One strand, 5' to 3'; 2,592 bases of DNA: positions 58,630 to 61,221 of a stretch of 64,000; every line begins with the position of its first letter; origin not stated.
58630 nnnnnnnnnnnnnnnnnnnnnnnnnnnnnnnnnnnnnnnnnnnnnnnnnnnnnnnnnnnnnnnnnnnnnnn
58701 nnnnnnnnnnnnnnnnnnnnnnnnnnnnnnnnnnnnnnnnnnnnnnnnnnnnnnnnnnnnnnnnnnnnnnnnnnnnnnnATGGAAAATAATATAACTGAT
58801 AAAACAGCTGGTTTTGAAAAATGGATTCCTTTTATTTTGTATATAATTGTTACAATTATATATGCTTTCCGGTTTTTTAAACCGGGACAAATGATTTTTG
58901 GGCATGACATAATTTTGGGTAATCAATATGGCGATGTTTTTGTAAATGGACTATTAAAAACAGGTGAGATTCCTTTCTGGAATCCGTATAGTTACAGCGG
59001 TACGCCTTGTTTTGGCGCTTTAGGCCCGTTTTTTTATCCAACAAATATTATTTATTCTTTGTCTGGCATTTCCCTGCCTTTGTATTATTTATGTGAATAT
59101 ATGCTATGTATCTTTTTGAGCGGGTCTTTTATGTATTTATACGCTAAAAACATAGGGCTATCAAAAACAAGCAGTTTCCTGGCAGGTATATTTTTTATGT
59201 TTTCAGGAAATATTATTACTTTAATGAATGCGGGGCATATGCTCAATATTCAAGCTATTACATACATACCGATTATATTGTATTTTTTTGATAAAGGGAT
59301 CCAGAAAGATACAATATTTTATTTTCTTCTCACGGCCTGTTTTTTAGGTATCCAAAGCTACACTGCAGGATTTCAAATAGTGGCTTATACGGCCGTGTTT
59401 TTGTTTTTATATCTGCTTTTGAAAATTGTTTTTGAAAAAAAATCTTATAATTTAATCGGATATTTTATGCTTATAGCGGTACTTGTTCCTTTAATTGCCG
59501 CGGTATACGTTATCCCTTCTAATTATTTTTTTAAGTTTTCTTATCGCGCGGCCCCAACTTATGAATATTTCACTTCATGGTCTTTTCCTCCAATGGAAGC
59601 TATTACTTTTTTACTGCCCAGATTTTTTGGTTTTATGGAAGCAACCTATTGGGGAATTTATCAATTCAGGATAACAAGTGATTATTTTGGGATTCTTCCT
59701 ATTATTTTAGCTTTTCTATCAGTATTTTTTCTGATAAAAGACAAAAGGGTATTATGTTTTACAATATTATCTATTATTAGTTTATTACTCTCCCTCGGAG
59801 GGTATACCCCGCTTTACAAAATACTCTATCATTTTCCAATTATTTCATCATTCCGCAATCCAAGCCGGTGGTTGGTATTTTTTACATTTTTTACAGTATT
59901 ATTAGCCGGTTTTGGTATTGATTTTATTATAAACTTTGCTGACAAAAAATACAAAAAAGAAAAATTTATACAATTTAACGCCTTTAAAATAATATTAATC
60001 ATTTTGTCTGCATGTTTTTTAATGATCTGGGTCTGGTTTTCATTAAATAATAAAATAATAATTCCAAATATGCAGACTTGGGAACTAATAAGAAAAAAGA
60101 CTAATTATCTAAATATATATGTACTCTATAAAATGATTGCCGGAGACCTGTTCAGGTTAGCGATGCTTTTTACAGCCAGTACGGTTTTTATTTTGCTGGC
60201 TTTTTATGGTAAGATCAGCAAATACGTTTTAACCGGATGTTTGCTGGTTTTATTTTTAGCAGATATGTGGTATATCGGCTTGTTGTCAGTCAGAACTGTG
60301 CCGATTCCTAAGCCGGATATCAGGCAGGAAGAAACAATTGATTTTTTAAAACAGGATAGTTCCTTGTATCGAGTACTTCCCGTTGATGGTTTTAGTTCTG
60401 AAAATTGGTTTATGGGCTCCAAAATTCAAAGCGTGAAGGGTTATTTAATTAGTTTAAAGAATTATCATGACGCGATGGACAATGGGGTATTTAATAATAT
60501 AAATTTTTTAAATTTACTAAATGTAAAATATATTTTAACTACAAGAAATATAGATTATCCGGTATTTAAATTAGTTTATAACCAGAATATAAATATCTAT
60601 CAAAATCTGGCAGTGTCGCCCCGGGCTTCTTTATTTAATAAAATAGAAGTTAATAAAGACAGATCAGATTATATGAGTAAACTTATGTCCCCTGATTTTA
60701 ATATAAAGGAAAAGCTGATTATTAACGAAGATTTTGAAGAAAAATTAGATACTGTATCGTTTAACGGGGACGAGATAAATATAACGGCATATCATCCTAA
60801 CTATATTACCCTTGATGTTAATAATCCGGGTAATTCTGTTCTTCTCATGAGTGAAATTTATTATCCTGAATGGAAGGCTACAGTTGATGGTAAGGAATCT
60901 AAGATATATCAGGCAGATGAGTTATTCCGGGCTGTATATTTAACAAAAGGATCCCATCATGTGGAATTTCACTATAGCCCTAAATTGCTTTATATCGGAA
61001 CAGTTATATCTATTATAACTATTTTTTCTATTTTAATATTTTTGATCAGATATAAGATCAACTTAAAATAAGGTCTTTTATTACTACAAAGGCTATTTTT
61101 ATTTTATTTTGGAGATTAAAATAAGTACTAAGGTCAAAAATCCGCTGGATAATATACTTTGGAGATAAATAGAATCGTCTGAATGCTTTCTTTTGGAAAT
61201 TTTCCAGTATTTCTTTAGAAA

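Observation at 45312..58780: CDP-3,6-dideoxyhexose genes (rfbF, rfbG, E1/rfbH) combined with a YerE-like TPP enzyme: candidate branched-chain (yersiniose-like) sugar pathway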

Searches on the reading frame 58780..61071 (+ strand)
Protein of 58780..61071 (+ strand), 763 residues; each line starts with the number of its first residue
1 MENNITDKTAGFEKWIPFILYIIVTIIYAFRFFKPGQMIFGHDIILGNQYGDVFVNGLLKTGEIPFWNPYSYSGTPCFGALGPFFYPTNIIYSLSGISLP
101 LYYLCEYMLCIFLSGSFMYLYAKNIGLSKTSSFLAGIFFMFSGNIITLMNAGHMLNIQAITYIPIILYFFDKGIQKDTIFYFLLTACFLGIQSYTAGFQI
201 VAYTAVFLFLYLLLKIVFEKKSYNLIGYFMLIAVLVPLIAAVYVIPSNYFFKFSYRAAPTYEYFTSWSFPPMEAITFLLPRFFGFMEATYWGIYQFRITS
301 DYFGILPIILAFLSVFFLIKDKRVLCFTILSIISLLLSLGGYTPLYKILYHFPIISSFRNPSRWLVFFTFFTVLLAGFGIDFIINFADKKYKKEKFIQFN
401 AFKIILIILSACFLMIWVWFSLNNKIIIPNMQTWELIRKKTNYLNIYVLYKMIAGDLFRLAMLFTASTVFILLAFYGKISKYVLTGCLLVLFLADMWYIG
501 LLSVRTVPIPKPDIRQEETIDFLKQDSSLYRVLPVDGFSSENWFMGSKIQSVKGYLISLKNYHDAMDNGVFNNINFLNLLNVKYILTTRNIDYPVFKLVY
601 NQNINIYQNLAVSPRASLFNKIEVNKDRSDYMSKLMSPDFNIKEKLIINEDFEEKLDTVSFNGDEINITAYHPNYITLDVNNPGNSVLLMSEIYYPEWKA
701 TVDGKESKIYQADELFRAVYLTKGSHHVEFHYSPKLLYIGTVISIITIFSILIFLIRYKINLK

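Call 4: search_protein_families(library=pfam, proteins=[window:58780-61071:+])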
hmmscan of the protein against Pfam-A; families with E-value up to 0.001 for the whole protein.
window:58780-61071:+ (763 aa): 1 family
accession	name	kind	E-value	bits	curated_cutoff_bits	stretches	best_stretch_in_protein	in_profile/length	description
PF09586.16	YfhO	-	1.8e-21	76.7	28.5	2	663-744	753-835/835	Bacterial membrane protein YfhO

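Call 6: search_protein_families(library=ncbifam, proteins=[window:58780-61071:+])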
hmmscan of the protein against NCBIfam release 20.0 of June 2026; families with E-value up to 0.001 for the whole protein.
window:58780-61071:+ (763 aa): 2 families
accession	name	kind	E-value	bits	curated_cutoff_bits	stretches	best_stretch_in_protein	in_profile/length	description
NF047589.1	GlcsyltransPgfM1Strep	equivalog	1.5e-11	43.1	1400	1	664-757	859-953/955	glycosyltransferase PgfM1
NF047590.1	GlcsyltransPgfM2Strep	equivalog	2.6e-07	29.2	1500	1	683-755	805-877/884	glycosyltransferase PgfM2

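Call 51: search_protein_families(library=pfam, proteins=[window:58780-61071:+], max_evalue=0.01)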
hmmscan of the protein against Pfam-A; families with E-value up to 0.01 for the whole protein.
window:58780-61071:+ (763 aa): 1 family
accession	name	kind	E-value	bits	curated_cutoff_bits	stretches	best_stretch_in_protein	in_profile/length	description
PF09586.16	YfhO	-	1.8e-21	76.7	28.5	2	663-744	753-835/835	Bacterial membrane protein YfhO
